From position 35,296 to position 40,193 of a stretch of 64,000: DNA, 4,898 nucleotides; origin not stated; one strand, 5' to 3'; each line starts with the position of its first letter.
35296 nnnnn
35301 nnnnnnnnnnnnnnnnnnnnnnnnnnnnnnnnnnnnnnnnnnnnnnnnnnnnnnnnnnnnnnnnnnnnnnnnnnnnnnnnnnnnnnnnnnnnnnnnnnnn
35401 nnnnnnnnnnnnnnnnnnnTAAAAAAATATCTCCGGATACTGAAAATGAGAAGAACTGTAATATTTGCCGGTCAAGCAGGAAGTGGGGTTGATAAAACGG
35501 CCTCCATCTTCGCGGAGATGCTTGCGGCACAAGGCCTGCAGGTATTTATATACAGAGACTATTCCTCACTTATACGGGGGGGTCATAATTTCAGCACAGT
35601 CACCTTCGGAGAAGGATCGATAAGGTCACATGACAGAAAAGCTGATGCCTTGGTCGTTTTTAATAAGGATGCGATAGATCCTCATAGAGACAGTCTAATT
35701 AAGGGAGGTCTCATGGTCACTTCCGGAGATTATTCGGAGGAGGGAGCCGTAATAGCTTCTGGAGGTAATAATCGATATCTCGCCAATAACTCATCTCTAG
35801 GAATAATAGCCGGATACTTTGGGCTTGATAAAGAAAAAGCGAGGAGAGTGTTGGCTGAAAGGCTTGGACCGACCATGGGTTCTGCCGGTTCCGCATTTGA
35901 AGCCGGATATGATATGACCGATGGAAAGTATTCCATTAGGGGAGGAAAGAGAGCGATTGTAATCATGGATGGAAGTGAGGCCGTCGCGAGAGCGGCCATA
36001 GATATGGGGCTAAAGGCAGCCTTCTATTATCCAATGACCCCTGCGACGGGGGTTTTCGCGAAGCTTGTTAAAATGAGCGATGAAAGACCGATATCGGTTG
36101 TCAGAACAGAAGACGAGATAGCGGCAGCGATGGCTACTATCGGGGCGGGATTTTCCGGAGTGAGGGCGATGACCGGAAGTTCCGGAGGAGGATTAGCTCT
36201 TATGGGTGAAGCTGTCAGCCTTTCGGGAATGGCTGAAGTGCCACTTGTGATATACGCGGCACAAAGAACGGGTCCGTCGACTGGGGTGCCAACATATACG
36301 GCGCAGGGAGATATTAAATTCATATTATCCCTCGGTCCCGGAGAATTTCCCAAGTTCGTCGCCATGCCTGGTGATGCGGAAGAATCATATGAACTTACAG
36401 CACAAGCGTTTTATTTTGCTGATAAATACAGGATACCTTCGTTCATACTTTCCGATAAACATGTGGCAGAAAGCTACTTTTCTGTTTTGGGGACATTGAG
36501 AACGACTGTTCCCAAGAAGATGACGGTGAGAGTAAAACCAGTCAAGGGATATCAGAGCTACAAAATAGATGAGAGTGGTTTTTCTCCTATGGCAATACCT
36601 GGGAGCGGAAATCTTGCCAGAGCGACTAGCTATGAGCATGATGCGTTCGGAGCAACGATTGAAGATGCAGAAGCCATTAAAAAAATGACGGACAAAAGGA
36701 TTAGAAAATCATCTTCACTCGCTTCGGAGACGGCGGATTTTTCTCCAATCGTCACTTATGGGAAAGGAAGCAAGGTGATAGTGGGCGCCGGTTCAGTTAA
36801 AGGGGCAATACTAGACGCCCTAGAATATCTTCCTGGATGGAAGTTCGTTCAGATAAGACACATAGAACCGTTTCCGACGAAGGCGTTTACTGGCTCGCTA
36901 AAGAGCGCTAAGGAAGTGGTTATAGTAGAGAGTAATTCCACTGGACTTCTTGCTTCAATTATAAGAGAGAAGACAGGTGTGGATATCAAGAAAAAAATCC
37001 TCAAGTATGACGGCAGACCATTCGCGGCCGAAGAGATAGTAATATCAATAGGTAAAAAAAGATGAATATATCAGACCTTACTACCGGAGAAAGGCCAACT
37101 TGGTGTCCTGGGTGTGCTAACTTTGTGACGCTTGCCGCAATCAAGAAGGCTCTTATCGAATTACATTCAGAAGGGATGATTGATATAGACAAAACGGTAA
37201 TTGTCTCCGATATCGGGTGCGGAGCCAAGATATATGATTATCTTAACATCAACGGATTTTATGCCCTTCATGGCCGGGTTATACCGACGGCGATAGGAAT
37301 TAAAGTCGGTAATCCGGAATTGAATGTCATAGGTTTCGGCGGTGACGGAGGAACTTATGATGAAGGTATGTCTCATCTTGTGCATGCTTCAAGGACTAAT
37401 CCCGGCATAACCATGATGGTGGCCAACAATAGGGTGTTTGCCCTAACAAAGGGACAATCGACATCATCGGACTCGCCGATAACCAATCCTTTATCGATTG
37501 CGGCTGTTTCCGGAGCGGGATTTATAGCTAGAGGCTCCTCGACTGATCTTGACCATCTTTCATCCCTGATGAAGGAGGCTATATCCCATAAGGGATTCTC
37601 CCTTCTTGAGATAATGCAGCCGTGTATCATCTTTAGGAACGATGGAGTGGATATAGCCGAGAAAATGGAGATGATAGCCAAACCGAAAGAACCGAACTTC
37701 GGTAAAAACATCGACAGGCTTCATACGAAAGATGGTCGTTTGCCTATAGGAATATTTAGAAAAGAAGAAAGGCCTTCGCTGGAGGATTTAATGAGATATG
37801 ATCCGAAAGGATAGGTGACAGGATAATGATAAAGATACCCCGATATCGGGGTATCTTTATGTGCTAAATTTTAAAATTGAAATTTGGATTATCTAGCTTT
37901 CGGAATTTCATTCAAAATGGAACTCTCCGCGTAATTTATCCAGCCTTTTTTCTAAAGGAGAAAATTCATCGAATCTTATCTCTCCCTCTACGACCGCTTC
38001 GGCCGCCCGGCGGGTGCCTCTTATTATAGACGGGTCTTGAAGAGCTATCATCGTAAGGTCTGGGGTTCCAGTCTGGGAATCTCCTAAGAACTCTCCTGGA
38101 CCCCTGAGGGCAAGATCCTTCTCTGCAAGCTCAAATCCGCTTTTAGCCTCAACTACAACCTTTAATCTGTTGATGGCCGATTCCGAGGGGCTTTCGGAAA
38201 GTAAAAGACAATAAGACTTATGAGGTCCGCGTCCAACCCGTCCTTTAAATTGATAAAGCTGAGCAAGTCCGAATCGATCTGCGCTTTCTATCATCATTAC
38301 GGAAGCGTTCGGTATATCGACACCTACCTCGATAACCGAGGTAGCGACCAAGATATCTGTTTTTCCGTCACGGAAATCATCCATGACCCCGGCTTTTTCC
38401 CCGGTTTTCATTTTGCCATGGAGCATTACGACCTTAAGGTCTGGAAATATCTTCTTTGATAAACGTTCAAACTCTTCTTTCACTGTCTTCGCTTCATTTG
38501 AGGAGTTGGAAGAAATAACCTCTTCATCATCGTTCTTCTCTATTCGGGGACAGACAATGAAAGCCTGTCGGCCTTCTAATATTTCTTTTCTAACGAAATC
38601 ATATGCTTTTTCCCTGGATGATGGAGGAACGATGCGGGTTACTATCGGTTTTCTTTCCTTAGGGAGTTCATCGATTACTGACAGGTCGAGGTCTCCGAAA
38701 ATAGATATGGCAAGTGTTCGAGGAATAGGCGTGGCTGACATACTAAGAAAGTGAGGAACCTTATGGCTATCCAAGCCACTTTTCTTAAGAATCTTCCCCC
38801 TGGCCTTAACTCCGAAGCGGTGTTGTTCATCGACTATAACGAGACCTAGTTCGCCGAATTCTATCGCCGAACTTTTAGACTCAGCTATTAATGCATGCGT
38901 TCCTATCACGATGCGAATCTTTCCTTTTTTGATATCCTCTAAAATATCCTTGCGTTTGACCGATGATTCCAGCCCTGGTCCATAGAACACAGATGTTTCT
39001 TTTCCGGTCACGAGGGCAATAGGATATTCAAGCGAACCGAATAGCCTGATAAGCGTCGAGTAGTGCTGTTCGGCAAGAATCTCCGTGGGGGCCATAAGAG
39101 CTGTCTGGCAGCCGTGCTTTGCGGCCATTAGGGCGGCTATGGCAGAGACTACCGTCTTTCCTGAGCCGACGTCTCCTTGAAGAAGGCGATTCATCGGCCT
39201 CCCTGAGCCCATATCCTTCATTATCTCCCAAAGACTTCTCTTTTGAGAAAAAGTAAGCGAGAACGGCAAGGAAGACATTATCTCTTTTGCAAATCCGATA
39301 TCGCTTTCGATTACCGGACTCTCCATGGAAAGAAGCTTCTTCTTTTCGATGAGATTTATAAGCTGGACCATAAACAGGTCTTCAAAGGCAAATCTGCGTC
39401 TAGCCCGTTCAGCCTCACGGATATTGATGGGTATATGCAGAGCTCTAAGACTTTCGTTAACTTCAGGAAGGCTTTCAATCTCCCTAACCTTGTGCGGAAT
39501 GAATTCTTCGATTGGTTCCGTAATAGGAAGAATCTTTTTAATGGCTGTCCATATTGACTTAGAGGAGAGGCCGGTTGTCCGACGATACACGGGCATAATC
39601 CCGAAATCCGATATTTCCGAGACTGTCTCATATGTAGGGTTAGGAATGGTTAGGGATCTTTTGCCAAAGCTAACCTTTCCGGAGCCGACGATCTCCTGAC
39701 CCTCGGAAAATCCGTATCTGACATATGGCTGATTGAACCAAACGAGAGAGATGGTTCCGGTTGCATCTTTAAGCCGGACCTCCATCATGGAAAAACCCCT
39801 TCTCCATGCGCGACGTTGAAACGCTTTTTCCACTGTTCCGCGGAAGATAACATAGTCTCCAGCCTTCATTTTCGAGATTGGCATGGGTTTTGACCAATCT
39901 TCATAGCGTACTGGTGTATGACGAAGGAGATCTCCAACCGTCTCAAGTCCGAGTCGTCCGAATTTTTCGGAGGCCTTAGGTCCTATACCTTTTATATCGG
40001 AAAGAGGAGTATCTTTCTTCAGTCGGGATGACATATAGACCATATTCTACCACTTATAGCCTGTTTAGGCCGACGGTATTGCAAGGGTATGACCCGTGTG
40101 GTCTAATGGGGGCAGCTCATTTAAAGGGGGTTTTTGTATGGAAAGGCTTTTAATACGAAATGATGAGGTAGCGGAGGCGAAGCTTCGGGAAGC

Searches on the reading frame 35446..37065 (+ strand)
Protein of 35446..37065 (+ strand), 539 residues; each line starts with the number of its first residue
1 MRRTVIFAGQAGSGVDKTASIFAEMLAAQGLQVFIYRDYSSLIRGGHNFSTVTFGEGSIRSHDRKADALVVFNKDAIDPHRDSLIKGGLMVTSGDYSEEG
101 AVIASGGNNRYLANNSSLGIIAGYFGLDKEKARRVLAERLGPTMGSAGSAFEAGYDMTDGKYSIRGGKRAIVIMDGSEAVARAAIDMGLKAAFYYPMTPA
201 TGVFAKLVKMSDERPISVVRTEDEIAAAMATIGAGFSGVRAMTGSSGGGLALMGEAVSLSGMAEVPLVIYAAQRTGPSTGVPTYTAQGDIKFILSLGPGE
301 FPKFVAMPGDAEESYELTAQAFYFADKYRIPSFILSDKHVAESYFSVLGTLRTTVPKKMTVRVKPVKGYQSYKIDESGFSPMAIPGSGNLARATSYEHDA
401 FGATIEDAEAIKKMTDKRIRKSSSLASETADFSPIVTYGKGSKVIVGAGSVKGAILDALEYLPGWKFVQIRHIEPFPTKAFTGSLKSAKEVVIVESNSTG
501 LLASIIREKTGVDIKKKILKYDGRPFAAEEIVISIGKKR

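Call 9: search_protein_families(library=ncbifam, proteins=[window:35446-37065:+], max_evalue=0.000001)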
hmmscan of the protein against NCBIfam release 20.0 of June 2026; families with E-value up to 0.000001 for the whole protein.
window:35446-37065:+ (539 aa): 12 families
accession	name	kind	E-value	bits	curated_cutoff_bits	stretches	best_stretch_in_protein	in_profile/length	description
TIGR03710.1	OAFO_sf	subfamily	4.7e-141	471.1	482.75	1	4-533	3-559/561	2-oxoacid:acceptor oxidoreductase subunit alpha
NF041170.1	Oxoac_fdxalpha_Archa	equivalog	3.4e-102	342.8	800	2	150-535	209-619/636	2-oxoacid:ferredoxin oxidoreductase subunit alpha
NF006412.0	PRK08659.1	equivalog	1.5e-57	195.5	411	1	171-536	5-374/378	2-oxoacid:acceptor oxidoreductase subunit alpha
NF007206.0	PRK09627.1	equivalog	5.2e-48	163.9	579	1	172-535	4-372/375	2-oxoglutarate synthase subunit alpha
NF005507.0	PRK07119.1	subfamily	5.9e-36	124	399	1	171-342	4-175/352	3-methyl-2-oxobutanoate dehydrogenase subunit VorB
NF040682.1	PorA_Arch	equivalog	1.9e-15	56.7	550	1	171-508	3-333/387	pyruvate synthase subunit PorA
NF006232.0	PRK08366.1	equivalog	6.7e-15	54.6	646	1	173-511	9-339/394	2-ketoisovalerate ferredoxin oxidoreductase subunit alpha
NF007201.0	PRK09622.1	equivalog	1.5e-10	40.6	590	1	173-337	12-174/405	2-oxoacid:ferredoxin oxidoreductase subunit alpha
NF006233.0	PRK08367.1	equivalog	5.5e-09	35.4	625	1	173-275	6-110/394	pyruvate ferredoxin oxidoreductase subunit alpha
NF006211.0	PRK08338.1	equivalog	1.4e-08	34.5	239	1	5-95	3-94/170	2-oxoacid:ferredoxin oxidoreductase subunit gamma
TIGR03336.1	IOR_alpha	equivalog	3.4e-08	32.3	650.9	1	173-334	4-159/595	indolepyruvate ferredoxin oxidoreductase subunit alpha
NF045764.1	PhenlGlyoxDHPadG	equivalog_domain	5.6e-07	28.4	700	0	172-275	3-108/398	NADH-dependent phenylglyoxylate dehydrogenase subunit alpha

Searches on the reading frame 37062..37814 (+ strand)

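Call 9: search_protein_families(library=ncbifam, proteins=[window:37062-37814:+], max_evalue=0.000001)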
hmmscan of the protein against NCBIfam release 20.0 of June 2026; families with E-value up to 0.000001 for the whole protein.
window:37062-37814:+ (250 aa): 7 families
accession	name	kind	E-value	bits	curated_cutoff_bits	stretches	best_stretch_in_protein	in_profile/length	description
NF008820.0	PRK11866.1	equivalog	2.4e-68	230.6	402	1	2-244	5-261/287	2-oxoacid ferredoxin oxidoreductase subunit beta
TIGR02177.1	PorB_KorB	subfamily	1.1e-58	199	261.9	1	13-193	2-192/286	2-oxoacid:acceptor oxidoreductase, beta subunit, pyruvate/2-ketoisovalerate family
NF041171.1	Oxoac_fdxbeta_Archa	equivalog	3.1e-54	184.3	423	1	13-193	4-194/296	2-oxoacid:ferredoxin oxidoreductase subunit beta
NF008821.0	PRK11869.1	equivalog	3.9e-53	180.2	438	1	13-244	15-257/286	2-oxoacid ferredoxin oxidoreductase subunit beta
NF007207.0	PRK09628.1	equivalog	5.6e-35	121.3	364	1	13-236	17-253/277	2-oxoglutarate ferredoxin oxidoreductase subunit beta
TIGR03336.1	IOR_alpha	equivalog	3e-12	45.7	650.9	1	12-195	356-538/595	indolepyruvate ferredoxin oxidoreductase subunit alpha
NF004813.0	PRK06163.1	equivalog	6.7e-08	32.5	240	1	67-183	54-169/202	hypothetical protein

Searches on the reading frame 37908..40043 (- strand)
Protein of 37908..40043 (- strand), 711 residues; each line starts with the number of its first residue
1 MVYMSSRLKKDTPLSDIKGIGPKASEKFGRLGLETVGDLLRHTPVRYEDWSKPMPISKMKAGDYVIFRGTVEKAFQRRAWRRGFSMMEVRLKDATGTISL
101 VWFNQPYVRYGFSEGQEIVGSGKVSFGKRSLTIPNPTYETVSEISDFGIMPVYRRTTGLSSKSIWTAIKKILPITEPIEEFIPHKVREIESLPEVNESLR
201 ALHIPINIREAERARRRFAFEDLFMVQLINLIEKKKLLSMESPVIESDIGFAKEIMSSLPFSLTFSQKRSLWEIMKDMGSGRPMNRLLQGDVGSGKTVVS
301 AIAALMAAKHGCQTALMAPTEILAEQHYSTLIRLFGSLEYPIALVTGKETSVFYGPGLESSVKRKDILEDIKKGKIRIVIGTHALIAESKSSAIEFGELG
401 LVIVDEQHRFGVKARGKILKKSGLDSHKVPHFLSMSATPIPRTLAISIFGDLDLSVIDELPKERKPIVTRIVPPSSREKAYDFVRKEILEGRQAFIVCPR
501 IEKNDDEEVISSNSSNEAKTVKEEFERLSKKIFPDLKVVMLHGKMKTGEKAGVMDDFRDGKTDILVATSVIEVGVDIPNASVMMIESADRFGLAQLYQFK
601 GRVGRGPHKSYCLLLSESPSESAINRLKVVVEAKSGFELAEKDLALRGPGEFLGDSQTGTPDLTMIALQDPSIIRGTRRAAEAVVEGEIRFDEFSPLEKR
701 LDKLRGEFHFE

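Call 9: search_protein_families(library=ncbifam, proteins=[window:37908-40043:-], max_evalue=0.000001)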
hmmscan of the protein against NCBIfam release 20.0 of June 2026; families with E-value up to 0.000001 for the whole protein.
window:37908-40043:- (711 aa): 32 families (the best 25 are shown)
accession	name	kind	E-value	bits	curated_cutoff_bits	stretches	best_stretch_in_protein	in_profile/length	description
NF008168.0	PRK10917.2-2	equivalog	3.1e-233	776.5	718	1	6-703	105-783/795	ATP-dependent DNA helicase RecG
NF008165.0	PRK10917.1-3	equivalog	2.4e-218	727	711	1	9-700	5-677/692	ATP-dependent DNA helicase RecG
NF008170.0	PRK10917.2-4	equivalog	5.5e-196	653.1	975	1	6-703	125-814/826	ATP-dependent DNA helicase RecG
TIGR00643.1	recG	equivalog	1.5e-194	648.3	659.4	1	31-679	1-627/629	ATP-dependent DNA helicase RecG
NF008163.0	PRK10917.1-1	equivalog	1e-172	576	796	1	6-686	3-669/692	ATP-dependent DNA helicase RecG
NF008167.0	PRK10917.2-1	equivalog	5.5e-170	567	995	2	149-701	170-729/744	ATP-dependent DNA helicase RecG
NF008166.0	PRK10917.1-4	equivalog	2.6e-162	541.5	864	1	22-686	21-682/705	ATP-dependent DNA helicase RecG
NF008164.0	PRK10917.1-2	equivalog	1.2e-158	529.5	785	1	13-686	14-672/704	ATP-dependent DNA helicase RecG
TIGR00580.2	mfd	equivalog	7.4e-107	358.8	800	1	227-660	400-799/907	transcription-repair coupling factor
NF008169.0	PRK10917.2-3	equivalog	3e-86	290.3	555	1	23-675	6-597/610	ATP-dependent DNA helicase RecG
NF007966.0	PRK10689.1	equivalog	5.7e-69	232.9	1329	1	256-660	594-966/1148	transcription-repair coupling factor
NF041063.1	DpdF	equivalog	2.4e-14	52.9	550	1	537-618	404-484/813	protein DpdF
TIGR00595.1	priA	equivalog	2.8e-13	49.3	230.35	0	287-414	1-109/509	replication restart helicase PriA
NF004066.1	PRK05580.1-3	equivalog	1.1e-12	47.2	813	1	227-413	218-382/788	primosomal protein N'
NF010337.0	PRK13766.1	equivalog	1.6e-12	46.4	610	0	500-617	360-479/781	Hef nuclease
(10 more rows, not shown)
